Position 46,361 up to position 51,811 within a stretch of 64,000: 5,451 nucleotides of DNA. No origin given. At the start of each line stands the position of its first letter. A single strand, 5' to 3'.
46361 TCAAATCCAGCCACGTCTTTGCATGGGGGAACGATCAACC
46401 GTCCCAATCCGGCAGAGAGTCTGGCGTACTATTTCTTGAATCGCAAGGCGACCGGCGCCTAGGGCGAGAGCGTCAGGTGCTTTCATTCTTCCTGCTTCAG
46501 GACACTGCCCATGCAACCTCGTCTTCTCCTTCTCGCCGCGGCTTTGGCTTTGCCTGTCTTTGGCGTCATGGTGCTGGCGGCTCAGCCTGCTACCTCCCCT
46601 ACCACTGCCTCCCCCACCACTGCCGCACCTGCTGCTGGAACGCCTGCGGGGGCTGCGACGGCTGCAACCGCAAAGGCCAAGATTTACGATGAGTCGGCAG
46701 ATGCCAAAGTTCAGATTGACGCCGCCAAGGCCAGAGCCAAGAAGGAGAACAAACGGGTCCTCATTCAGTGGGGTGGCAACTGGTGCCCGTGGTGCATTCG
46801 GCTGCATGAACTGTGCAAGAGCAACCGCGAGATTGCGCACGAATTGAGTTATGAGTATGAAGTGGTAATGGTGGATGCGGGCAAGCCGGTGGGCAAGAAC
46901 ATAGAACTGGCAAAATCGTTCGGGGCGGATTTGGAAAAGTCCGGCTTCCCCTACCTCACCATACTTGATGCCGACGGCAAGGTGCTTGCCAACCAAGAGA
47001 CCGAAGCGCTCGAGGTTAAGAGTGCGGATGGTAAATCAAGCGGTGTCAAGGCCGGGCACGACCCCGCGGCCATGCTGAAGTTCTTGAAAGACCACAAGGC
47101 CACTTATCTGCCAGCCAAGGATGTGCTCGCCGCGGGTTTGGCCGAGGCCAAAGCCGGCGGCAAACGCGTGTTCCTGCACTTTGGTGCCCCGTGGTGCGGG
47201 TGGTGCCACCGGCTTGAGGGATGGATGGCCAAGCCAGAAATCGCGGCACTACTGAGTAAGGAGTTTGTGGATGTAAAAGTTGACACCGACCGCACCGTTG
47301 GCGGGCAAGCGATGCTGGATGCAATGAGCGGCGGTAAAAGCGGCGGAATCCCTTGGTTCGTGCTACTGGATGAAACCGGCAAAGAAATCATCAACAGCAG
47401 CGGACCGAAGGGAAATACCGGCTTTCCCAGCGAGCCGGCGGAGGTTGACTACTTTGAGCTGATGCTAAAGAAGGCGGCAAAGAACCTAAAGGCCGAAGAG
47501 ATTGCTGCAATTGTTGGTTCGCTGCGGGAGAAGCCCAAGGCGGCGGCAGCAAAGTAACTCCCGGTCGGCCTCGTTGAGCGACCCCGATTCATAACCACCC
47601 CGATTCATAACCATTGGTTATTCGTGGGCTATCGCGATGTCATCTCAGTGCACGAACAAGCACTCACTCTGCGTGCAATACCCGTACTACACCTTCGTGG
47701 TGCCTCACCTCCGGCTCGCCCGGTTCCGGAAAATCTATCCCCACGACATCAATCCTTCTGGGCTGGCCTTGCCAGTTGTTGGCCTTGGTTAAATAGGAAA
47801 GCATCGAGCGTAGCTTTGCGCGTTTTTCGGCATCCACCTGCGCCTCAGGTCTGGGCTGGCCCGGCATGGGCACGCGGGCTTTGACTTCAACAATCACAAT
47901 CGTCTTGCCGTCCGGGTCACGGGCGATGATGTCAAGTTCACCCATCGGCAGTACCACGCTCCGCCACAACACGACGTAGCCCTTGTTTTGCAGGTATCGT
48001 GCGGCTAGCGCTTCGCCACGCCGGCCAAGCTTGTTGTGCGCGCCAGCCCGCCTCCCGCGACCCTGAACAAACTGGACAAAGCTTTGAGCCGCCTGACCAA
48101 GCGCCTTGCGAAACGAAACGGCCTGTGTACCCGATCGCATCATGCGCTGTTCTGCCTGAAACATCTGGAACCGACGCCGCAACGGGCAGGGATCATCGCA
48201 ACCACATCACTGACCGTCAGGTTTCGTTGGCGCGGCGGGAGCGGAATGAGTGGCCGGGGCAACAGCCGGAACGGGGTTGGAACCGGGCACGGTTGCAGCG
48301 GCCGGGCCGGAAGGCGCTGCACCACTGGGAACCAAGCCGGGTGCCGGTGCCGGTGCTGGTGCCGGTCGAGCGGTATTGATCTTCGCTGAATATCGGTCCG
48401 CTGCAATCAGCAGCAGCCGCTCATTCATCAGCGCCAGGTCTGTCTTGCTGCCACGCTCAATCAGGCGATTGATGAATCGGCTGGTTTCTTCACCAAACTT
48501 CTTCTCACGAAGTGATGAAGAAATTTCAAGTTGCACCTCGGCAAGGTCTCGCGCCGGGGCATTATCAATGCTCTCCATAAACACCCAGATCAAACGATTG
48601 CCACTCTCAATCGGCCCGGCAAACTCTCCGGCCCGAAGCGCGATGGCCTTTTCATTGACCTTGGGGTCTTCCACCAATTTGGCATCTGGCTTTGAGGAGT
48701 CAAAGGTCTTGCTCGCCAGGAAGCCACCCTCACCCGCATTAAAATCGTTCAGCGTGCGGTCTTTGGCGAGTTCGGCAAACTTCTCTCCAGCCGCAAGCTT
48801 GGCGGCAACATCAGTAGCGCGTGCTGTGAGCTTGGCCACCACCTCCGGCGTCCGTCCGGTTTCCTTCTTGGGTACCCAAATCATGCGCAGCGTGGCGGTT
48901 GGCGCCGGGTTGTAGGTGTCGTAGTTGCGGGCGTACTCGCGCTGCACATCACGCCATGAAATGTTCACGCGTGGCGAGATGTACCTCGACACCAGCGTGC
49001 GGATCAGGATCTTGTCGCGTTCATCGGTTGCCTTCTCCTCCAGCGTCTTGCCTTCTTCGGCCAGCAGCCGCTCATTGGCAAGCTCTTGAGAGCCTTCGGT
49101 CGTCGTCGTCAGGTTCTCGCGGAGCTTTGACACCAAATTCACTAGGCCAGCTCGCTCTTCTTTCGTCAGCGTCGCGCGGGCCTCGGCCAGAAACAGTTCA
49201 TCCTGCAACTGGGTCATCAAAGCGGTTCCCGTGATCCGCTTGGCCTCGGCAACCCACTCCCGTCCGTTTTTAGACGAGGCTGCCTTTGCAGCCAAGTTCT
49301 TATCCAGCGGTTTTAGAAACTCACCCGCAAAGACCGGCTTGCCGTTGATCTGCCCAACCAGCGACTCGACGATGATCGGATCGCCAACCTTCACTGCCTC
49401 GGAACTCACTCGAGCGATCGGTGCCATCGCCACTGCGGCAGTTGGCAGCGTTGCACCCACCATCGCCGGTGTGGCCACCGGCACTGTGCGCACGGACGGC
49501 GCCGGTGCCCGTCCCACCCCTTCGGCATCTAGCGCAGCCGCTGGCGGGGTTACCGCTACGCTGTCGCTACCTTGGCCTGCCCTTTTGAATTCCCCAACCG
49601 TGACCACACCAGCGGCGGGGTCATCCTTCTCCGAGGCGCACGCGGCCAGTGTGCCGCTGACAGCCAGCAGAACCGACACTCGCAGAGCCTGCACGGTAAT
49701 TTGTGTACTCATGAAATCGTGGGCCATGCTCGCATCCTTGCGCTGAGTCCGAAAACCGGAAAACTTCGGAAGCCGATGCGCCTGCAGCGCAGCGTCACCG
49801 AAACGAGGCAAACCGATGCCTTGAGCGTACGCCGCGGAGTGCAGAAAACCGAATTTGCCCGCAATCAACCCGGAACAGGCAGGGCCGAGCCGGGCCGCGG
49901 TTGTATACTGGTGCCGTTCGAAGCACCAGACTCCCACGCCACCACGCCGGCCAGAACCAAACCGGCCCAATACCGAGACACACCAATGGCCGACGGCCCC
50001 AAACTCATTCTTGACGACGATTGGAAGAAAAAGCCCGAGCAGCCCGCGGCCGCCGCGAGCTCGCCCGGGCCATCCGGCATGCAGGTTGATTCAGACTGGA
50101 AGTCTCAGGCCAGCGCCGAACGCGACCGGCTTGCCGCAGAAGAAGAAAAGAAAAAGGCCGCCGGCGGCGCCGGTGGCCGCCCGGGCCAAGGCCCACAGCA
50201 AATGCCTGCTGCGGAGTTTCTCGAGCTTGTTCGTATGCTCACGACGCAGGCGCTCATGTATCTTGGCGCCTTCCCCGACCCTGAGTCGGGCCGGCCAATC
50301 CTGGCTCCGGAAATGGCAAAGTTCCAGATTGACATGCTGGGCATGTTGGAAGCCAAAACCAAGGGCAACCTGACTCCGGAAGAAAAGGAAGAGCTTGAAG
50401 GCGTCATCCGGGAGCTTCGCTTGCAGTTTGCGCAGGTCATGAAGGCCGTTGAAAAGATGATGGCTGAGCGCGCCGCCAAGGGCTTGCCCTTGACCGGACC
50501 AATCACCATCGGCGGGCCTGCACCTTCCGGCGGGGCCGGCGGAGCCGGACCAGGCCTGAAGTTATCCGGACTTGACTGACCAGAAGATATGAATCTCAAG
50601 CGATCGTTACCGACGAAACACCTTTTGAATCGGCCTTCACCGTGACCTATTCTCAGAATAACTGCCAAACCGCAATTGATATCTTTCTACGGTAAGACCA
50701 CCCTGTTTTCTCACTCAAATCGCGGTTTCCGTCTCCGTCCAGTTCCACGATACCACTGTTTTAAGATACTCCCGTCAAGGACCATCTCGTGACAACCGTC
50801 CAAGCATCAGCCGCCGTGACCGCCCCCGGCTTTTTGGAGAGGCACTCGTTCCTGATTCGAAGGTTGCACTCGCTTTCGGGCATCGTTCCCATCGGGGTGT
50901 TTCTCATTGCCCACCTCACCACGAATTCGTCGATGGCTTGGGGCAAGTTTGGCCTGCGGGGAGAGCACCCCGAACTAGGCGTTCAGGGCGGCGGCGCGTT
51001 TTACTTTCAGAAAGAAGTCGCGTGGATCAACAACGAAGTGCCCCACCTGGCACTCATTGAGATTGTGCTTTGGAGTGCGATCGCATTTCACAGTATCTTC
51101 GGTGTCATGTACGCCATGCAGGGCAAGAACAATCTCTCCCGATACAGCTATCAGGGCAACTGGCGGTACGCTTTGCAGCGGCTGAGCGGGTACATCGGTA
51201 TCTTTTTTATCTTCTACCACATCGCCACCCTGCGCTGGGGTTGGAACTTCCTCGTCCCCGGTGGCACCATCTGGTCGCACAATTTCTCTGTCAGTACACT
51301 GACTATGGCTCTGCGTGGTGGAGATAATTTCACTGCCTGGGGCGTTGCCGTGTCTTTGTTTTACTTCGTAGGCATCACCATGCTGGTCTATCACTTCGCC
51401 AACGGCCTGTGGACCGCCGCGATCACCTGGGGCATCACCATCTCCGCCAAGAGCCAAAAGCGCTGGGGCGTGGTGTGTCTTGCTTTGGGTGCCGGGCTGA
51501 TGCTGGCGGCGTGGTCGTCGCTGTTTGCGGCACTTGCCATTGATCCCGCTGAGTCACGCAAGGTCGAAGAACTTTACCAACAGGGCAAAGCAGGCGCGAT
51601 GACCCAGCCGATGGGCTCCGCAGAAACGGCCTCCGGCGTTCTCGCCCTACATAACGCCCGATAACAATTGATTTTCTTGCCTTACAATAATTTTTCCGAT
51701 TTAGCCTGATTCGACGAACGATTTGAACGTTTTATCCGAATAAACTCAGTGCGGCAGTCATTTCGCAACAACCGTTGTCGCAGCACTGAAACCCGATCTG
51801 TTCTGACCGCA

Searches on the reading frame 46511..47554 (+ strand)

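Call 37: search_protein_families(library=pfam, proteins=[window:46511-47554:+], max_evalue=0.001)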
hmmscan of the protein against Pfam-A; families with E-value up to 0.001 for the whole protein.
window:46511-47554:+ (348 aa): 6 families
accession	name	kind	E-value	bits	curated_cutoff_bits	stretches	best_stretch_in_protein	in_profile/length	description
PF13899.12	Thioredoxin_7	-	2.2e-20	73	27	2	206-287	6-82/83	Thioredoxin-like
PF03190.21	Thioredox_DsbH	-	3.7e-18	66.5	27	2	192-294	12-117/163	Protein of unknown function, DUF255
PF13098.12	Thioredoxin_2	-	2.1e-15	57.3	27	2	76-160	1-89/104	Thioredoxin-like domain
PF00085.26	Thioredoxin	-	2.1e-08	34.5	23.5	1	218-262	19-61/103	Thioredoxin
PF08534.16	Redoxin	-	5.4e-06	26.7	26.6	0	76-161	25-101/148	Redoxin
PF21827.1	New_glue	-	0.00099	19.2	31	0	5-70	5-67/94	New glue protein family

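Call 54: search_protein_families(library=ncbifam, proteins=[window:46511-47554:+], max_evalue=0.001)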
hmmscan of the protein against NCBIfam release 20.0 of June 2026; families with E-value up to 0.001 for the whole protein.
window:46511-47554:+ (348 aa): 7 families
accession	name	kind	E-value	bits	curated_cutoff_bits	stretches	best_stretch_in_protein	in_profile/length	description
NF045694.1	seleno_TsoB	exception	1.5e-12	46.4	805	1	210-293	467-550/572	rhodanese/DsbD fusion-like selenoprotein TsoB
NF043050.1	DisulfRedDsbH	equivalog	7.4e-12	45.7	190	1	64-161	43-144/166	disulfide reductase DsbH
TIGR01126.1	pdi_dom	equivalog_domain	3.3e-08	33.8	107.2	0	216-251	13-46/105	protein disulfide-isomerase domain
NF001419.0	PRK00293.1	subfamily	3.5e-08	32.5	330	0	48-162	446-554/574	protein-disulfide reductase DsbD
TIGR01068.1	thioredoxin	equivalog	2.3e-05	24.5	96.8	0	215-262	12-57/101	thioredoxin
TIGR01130.1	ER_PDI_fam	subfamily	5.8e-05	22.8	344.25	0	217-239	363-385/476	protein disulfide-isomerase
NF041199.1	trx7_PDZ_seleno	equivalog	0.0008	18.4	300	0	206-258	7-61/390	Trx7/PDZ domain-containing (seleno)protein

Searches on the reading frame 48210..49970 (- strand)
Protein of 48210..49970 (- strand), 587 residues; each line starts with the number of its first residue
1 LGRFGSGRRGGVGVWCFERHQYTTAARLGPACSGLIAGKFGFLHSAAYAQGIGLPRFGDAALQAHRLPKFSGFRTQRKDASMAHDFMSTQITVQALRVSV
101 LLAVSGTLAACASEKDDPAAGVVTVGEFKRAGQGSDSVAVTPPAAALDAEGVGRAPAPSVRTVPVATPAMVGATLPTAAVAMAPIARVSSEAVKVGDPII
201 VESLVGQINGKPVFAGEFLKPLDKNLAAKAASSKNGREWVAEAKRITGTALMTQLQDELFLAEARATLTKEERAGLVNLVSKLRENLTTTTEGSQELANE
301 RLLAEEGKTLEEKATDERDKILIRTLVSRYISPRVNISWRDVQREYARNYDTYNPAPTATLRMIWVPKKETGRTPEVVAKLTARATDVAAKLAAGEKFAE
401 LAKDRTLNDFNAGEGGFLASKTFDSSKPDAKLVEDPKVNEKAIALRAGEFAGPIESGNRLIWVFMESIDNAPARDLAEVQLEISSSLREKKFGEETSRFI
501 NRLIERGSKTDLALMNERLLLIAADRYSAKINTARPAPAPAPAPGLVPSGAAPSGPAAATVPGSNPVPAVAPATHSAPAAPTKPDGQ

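Call 38: search_protein_families(library=pfam, proteins=[window:48210-49970:-], max_evalue=0.001)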
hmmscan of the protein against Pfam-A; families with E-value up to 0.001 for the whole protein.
window:48210-49970:- (587 aa): 1 family
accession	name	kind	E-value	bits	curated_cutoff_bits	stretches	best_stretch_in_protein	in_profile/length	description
PF13145.12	Rotamase_2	-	7.3e-06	27.2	27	1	371-479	21-119/121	PPIC-type PPIASE domain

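Call 54: search_protein_families(library=ncbifam, proteins=[window:48210-49970:-], max_evalue=0.001)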
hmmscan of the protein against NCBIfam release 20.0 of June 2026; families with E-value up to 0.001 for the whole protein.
window:48210-49970:- (587 aa): 1 family
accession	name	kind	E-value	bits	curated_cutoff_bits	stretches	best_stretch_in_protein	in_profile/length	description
NF000809.0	PRK00059.1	equivalog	5.5e-09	35.9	303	1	255-498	94-317/336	peptidylprolyl isomerase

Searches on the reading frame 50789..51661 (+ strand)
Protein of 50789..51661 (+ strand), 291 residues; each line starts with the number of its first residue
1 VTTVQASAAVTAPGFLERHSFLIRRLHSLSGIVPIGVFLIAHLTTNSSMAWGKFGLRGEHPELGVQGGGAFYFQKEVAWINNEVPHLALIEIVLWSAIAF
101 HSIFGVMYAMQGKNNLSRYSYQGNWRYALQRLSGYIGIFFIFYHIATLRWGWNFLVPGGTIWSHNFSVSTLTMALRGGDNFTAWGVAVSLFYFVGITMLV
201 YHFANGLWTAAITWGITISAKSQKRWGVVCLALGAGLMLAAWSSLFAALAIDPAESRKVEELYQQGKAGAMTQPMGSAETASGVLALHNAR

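Call 38: search_protein_families(library=pfam, proteins=[window:50789-51661:+], max_evalue=0.001)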
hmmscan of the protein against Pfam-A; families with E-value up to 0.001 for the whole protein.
window:50789-51661:+ (291 aa): 0 families

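Call 54: search_protein_families(library=ncbifam, proteins=[window:50789-51661:+], max_evalue=0.001)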
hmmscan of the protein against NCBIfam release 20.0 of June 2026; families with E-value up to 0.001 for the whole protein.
window:50789-51661:+ (291 aa): 1 family
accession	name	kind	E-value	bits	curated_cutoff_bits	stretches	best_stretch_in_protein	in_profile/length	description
TIGR02046.1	sdhC_b558_fam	subfamily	2.6e-17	63.1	96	1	20-224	2-184/212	succinate dehydrogenase (or fumarate reductase) cytochrome b subunit, b558 family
